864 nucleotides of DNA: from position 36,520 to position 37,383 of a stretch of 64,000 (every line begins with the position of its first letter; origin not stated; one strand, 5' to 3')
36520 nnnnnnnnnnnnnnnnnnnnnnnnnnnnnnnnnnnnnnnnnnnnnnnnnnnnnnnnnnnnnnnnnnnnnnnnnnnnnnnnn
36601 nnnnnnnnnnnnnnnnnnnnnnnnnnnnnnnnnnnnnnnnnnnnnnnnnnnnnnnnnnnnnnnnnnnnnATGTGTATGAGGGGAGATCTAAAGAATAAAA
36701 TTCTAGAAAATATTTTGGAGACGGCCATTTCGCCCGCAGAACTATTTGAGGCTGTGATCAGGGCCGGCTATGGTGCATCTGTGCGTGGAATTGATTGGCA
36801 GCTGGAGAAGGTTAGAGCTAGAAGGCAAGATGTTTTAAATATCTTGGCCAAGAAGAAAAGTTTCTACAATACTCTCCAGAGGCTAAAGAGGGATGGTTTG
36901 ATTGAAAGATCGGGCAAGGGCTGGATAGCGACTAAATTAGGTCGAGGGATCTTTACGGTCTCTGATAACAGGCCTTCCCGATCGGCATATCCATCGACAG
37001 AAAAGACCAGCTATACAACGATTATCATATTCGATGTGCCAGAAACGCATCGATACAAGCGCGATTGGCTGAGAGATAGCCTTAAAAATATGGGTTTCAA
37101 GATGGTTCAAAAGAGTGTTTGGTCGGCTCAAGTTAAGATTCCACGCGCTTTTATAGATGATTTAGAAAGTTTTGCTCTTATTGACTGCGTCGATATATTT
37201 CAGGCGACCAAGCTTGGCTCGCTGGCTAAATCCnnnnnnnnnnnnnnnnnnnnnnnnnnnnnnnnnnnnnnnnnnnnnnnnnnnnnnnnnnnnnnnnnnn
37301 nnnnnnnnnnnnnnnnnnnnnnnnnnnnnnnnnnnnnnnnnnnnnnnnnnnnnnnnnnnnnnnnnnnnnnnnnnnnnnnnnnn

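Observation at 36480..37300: Winged-helix + Cas2-like fusion protein flanked by three copies of a perfect palindromic operator, immediately downstream of the T4SS pilin array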

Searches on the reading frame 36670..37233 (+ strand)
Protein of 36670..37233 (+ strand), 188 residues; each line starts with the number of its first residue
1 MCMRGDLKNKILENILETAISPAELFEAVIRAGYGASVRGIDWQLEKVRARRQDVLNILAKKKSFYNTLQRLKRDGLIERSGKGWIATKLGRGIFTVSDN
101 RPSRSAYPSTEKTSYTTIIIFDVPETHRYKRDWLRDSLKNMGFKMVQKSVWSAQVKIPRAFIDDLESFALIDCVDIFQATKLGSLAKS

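Call 3: search_protein_families(library=pfam, proteins=[window:36670-37233:+], max_evalue=10)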
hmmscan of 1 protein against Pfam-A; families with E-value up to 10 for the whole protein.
window:36670-37233:+ (188 aa): 3 families
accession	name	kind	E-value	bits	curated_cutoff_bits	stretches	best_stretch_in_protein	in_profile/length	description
PF20803.2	PaaX_M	-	1.6e-12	47.7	24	1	118-183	10-75/83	PaaX protein central Cas2-like domain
PF09827.14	CRISPR_Cas2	-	0.00013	22.5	23.8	1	118-154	4-37/74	CRISPR associated protein Cas2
PF06969.22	HemN_C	-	0.045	14.3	24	1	66-92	38-65/67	HemN C-terminal domain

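Call 7: search_protein_families(library=ncbifam, proteins=[window:36670-37233:+], max_evalue=10)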
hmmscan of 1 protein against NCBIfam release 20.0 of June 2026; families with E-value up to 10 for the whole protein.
window:36670-37233:+ (188 aa): 2 families
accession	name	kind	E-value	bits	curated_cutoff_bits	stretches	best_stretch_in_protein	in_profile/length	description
TIGR01573.1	cas2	equivalog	5.2e-06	26.6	24.5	1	118-156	4-43/96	CRISPR-associated endonuclease Cas2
TIGR02277.1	PaaX_trns_reg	equivalog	0.11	12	264.55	1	115-182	89-154/279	phenylacetic acid degradation operon negative regulatory protein PaaX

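Call 8: search_solved_structures(query=window:36670-37233:+, max_evalue=10, show_alignments=3)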
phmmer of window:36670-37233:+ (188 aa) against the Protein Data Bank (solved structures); distinct sequences matched with E-value up to 10: 16.
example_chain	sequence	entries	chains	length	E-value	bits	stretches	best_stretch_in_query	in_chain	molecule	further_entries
6u42_5H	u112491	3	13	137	0.15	14.9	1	84-150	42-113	FAP126 | Protein Flattop homolog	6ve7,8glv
3rna_A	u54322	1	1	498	0.38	13.5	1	22-93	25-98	Toluene o-xylene monooxygenase component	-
2rdb_A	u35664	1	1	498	0.38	13.5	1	22-93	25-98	Toluene, o-xylene monooxygenase oxygenase subunit;alpha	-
3n1y_A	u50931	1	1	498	0.43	13.4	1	22-89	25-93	Toluene o-xylene monooxygenase component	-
3n1z_A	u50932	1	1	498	0.43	13.4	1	22-89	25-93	Toluene o-xylene monooxygenase component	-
3n20_A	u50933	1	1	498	0.43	13.4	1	22-89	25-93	Toluene o-xylene monooxygenase component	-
3rne_A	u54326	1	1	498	0.43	13.4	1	22-89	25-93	Toluene o-xylene monooxygenase component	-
3n1x_A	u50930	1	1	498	0.43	13.4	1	22-89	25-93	Toluene o-xylene monooxygenase component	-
3rnf_A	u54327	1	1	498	0.43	13.4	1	22-89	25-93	Toluene o-xylene monooxygenase component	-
3rn9_A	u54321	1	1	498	0.43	13.4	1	22-89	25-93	Toluene o-xylene monooxygenase component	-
1t0q_A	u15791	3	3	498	0.43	13.3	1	22-89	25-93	toluene, o-xylene monooxygenase oxygenase subunit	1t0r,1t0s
2inc_A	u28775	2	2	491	0.45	13.3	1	22-89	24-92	Toluene, o-xylene monooxygenase oxygenase subunit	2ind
3rnb_A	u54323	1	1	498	0.45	13.3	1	22-89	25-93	Toluene o-xylene monooxygenase component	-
3rng_A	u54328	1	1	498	0.47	13.2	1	22-89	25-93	Toluene o-xylene monooxygenase component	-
3rnc_A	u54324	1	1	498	0.54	13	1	22-89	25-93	Toluene o-xylene monooxygenase component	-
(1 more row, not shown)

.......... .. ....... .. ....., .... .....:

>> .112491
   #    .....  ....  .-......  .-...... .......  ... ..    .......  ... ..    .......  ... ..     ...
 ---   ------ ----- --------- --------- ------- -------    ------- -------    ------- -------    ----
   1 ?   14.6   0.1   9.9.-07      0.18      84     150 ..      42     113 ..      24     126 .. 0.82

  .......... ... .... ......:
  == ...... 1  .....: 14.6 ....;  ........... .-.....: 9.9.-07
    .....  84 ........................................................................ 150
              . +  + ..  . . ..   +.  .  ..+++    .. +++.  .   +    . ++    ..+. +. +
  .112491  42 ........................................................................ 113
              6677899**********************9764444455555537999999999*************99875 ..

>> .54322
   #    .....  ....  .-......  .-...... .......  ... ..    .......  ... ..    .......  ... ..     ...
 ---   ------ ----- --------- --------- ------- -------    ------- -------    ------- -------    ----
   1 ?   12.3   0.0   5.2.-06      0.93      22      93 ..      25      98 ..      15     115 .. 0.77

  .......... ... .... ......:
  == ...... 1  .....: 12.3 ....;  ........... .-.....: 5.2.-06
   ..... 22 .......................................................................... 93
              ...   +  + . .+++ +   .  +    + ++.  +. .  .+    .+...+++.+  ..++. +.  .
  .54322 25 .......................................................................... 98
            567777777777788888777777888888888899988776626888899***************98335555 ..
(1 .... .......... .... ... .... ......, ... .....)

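Call 9: find_homologous_proteins(query=window:36670-37233:+)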
Query window:36670-37233:+ (188 aa): 77 proteins with E <= 0.001 among 198 candidates.
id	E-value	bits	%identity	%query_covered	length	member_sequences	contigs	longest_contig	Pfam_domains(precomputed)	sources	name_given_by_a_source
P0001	3.9e-119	413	100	100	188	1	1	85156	PF20803.3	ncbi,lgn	-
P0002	1.5e-56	209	56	99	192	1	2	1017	PF20803.3,PF09827.15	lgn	-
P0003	4.6e-41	158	45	99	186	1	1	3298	PF20803.3,PF09827.15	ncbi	-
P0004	1.4e-34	137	42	97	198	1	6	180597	PF20803.3,PF09827.15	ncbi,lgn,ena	ncbi:MAG: CRISPR-associated endonuclease Cas2 [Patescibacteria group bacterium]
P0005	6.0e-34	135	42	98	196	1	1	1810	PF20803.3,PF09827.15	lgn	-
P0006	9.0e-34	135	42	98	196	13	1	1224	PF20803.3,PF09827.15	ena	-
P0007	1.9e-33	134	42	97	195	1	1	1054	PF20803.3,PF09827.15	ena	-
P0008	2.1e-33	133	41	97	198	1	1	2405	PF20803.3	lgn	-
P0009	2.5e-33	133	42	97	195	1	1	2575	PF20803.3,PF09827.15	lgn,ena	-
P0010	3.3e-33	133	42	97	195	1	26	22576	PF20803.3,PF09827.15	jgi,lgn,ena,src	-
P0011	3.5e-33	133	40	95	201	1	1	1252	PF20803.3,PF09827.15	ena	-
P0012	4.3e-33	132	42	97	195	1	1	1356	PF20803.3,PF09827.15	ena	-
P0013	4.4e-33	132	42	97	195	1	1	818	PF20803.3,PF09827.15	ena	-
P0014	7.3e-33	132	41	98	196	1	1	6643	PF20803.3,PF09827.15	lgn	-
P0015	8.7e-33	131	42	97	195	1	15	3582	PF20803.3,PF09827.15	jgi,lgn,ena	-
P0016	1.1e-32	131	42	97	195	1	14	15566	PF20803.3,PF09827.15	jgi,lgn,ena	-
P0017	2.2e-32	130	42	97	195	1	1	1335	PF20803.3,PF09827.15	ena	-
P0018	2.6e-32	130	41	97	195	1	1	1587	PF20803.3,PF09827.15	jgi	-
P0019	2.9e-32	130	41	97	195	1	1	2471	PF20803.3,PF09827.15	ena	-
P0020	6.2e-32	129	40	97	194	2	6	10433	PF20803.3,PF09827.15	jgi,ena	-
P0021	1.2e-31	128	41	97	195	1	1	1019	PF20803.3,PF09827.15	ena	-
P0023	1.4e-30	124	40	97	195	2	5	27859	PF20803.3,PF09827.15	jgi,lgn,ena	-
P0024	1.5e-30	124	40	97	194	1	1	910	PF20803.3,PF09827.15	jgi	-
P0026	5.6e-30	122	38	98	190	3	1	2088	PF20803.3,PF09827.15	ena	-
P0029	6.3e-29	119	42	97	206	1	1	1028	PF20803.3,PF09827.15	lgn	-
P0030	9.0e-29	118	41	97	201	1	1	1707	PF20803.3,PF09827.15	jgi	-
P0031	2.0e-28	117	36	98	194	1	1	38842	PF20803.3,PF09827.15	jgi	jgi:DNA-binding transcriptional regulator PaaX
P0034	1.1e-27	115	39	97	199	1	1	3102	PF20803.3,PF09827.15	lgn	-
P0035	1.1e-27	115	36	97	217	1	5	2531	PF20803.3,PF09827.15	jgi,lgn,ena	-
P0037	3.9e-27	113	38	98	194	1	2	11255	PF20803.3,PF09827.15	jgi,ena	-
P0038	1.3e-26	111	37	97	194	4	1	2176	PF20803.3,PF09827.15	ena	-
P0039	5.9e-26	109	39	97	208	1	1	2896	PF20803.3,PF09827.15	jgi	jgi:CRISPR/Cas system-associated endoribonuclease Cas2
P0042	1.9e-25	107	38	93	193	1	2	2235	PF20803.3,PF09827.15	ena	-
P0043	2.2e-25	107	37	95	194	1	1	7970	PF20803.3,PF09827.15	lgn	-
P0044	7.5e-25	105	38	97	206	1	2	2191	PF20803.3,PF09827.15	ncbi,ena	-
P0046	2.0e-24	104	35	98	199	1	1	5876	PF20803.3,PF09827.15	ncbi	-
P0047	2.1e-24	104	38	97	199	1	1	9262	PF20803.3,PF09827.15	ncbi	-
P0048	3.5e-24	103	37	97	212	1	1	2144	PF20803.3,PF09827.15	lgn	-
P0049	6.0e-24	103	38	97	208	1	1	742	PF20803.3,PF09827.15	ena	-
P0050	6.5e-24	102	37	97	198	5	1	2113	PF20803.3,PF09827.15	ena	-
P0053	3.0e-23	100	36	97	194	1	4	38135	PF20803.3,PF09827.15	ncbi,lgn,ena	-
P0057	5.8e-21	93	35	94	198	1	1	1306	PF20803.3,PF09827.15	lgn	-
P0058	6.3e-21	93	36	91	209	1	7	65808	PF20803.3,PF09827.15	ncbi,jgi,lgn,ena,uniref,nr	ncbi:MAG: CRISPR-associated endonuclease Cas2 [Candidatus Harrisonbacteria bacterium CG10_big_fil_re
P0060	5.6e-20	90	31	98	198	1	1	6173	PF20803.3,PF09827.15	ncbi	-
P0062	4.4e-18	83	32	97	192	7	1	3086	PF20803.3,PF09827.15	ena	-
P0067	2.8e-16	78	35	75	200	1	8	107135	PF20803.3,PF09827.15,PF22665.4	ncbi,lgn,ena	-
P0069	6.2e-16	76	34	94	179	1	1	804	PF20803.3,PF09827.15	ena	-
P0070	2.4e-15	75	37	64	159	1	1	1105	PF20803.3,PF09827.15,PF14947.13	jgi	jgi:DNA-binding transcriptional regulator PaaX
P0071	2.0e-13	68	35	66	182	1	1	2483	PF20803.3,PF09827.15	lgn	-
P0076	1.7e-4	39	33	65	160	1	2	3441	PF20803.3,PF09827.15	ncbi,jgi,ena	-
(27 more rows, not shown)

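Call 16: find_related_loci(query=A2, collection=genome_contigs, flank=6000)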
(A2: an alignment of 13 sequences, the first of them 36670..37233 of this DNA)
Query A2 (188 aa) in genome_contigs; peptide patterns used: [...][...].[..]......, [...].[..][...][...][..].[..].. (x = any residue, [..] = any of these).
109 stretches matched a pattern; 28 encode a relative of the query (tblastn E <= 1e-3); 28 distinct loci.
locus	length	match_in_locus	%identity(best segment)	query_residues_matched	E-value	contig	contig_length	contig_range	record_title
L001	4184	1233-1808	42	5-185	2e-43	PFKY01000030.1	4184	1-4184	MAG: Candidatus Wolfebacteria bacterium CG_4_10_14_0_8_um_filter_39_64 CG_4_10_14_0.8_um_filter_scaffold_40190_c, whole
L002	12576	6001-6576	42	2-185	1e-40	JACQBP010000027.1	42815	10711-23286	MAG: Candidatus Liptonbacteria bacterium isolate NC_groundwater_945_Pr1_S-0.2um_45_49 Montesol18-Sp2_coassembly_scaffold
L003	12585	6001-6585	42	4-187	3e-38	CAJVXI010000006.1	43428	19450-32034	TPA_asm: uncultured bacterium isolate DRR093005_bin.15_MetaBAT_v2.12.1_MAG genome assembly, contig: NODE_408_length_4342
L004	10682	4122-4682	39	3-181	4e-38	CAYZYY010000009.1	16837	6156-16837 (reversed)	MAG TPA_asm: uncultured Candidatus Saccharibacteria bacterium isolate binchicken_co129_17 genome assembly, contig: NODE_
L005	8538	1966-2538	39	4-187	2e-37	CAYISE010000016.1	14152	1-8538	MAG TPA_asm: uncultured Candidatus Saccharibacteria bacterium isolate ERP119705_co3_567 genome assembly, contig: NODE_50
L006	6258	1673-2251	38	3-187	2e-37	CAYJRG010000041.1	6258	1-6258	MAG TPA_asm: uncultured Candidatus Saccharibacteria bacterium isolate ERP125453_co1_239 genome assembly, contig: NODE_16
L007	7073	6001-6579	39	4-185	6e-37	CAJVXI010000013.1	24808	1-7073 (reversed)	TPA_asm: uncultured bacterium isolate DRR093005_bin.15_MetaBAT_v2.12.1_MAG genome assembly, contig: NODE_954_length_2480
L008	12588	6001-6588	38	1-185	2e-34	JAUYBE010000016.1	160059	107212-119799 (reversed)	MAG: bacterium isolate C19_maxbin.019_sub C19_k141_31568, whole genome shotgun sequence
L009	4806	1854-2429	39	3-185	1e-34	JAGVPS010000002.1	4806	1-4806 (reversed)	MAG: Candidatus Paceibacterota bacterium isolate DeMMO3_58 c_000000025266, whole genome shotgun sequence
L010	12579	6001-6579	36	4-185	2e-34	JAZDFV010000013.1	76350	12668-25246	MAG: Candidatus Jorgensenbacteria bacterium isolate MEGAHIT-group-0.224 k141_790636, whole genome shotgun sequence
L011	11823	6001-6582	37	1-185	2e-34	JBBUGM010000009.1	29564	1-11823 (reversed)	MAG: Patescibacteria group bacterium isolate H43-bin210_1 H43_bin210_1_000000000009, whole genome shotgun sequence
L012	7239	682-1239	35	3-185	7e-32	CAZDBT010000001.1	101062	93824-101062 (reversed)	MAG TPA_asm: uncultured Candidatus Saccharibacteria bacterium isolate SRP193066_co2_98 genome assembly, contig: NODE_42_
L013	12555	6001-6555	40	4-185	9e-37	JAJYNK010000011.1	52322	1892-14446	MAG: bacterium isolate DBS2-4.bin65 NODE_959_length_52322_cov_2.2397, whole genome shotgun sequence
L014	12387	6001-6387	46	64-185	8e-29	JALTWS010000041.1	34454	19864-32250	MAG: Candidatus Azambacteria bacterium isolate S141_metabat1_scaf2bin.007 S141_NODE_767_length_34454_cov_4.494596, whole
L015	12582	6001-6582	35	4-185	3e-28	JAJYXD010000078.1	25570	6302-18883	MAG: bacterium isolate FK3.bin18 NODE_3734_length_25570_cov_1.111268, whole genome shotgun sequence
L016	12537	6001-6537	35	3-187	7e-24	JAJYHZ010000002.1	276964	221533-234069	MAG: bacterium isolate DBS2-1.bin102 NODE_36_length_276964_cov_44.352977, whole genome shotgun sequence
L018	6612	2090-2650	33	3-187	2e-23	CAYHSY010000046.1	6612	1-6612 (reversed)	MAG TPA_asm: uncultured Candidatus Saccharibacteria bacterium isolate ERP119705_co15_141 genome assembly, contig: NODE_1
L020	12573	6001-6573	35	2-185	1e-30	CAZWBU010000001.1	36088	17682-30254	MAG TPA_asm: uncultured Candidatus Saccharibacteria bacterium isolate SRP119689_co1_331 genome assembly, contig: NODE_14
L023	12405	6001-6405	27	13-182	2e-10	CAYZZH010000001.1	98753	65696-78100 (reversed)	MAG TPA_asm: uncultured Candidatus Saccharibacteria bacterium isolate SRP286056_co1_39 genome assembly, contig: NODE_156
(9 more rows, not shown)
